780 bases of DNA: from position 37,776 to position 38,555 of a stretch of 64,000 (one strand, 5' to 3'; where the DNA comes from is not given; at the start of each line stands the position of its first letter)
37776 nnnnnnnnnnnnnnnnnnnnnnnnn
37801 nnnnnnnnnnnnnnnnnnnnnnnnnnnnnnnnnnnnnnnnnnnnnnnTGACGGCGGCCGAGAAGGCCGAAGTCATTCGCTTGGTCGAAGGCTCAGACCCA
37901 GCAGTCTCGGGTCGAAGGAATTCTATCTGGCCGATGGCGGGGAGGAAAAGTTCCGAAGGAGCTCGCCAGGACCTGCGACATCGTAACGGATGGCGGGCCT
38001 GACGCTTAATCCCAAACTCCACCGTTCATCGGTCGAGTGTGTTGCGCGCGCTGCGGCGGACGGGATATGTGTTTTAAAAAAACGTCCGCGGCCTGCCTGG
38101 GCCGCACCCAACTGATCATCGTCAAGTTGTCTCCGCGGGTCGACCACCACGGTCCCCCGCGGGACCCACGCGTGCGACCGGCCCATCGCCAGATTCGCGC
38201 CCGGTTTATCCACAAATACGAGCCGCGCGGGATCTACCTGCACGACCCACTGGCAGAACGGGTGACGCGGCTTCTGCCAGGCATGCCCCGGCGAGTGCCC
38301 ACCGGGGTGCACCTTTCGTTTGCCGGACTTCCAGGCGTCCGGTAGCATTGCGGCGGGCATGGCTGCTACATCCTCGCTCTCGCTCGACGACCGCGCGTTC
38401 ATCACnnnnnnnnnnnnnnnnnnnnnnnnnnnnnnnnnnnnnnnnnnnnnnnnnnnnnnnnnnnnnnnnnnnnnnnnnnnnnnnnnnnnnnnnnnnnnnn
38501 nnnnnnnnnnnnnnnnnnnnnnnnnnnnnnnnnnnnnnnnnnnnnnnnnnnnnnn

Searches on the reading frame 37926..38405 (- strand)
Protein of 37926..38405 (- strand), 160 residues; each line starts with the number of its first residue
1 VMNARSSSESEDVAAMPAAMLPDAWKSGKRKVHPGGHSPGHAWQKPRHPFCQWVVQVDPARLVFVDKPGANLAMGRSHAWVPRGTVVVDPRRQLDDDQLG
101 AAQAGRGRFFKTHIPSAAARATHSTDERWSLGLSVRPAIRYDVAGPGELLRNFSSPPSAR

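Call 22: search_protein_families(library=pfam, proteins=[window:37926-38405:-], max_evalue=0.01)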
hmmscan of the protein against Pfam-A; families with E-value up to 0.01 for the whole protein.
window:37926-38405:- (160 aa): 0 families

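Call 67: search_protein_families(library=ncbifam, proteins=[window:37926-38324:-], max_evalue=0.1)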
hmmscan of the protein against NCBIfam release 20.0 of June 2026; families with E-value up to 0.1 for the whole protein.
seq(133 aa): 0 families

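Call 69: search_protein_families(library=pfam, proteins=[window:37926-38324:-], max_evalue=10)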
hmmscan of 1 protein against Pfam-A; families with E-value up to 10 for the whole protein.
seq(133 aa): 0 families

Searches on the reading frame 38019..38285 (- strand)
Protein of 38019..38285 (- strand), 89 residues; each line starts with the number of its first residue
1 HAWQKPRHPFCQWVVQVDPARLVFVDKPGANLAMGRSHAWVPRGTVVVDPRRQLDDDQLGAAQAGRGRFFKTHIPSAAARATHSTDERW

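Call 70: search_dna_similar(query=window:38019-38285:-, collection=plasmids, mode=protein, max_evalue=0.01, max_rows=10)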
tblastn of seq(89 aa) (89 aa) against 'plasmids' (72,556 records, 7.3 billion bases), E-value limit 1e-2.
No match.
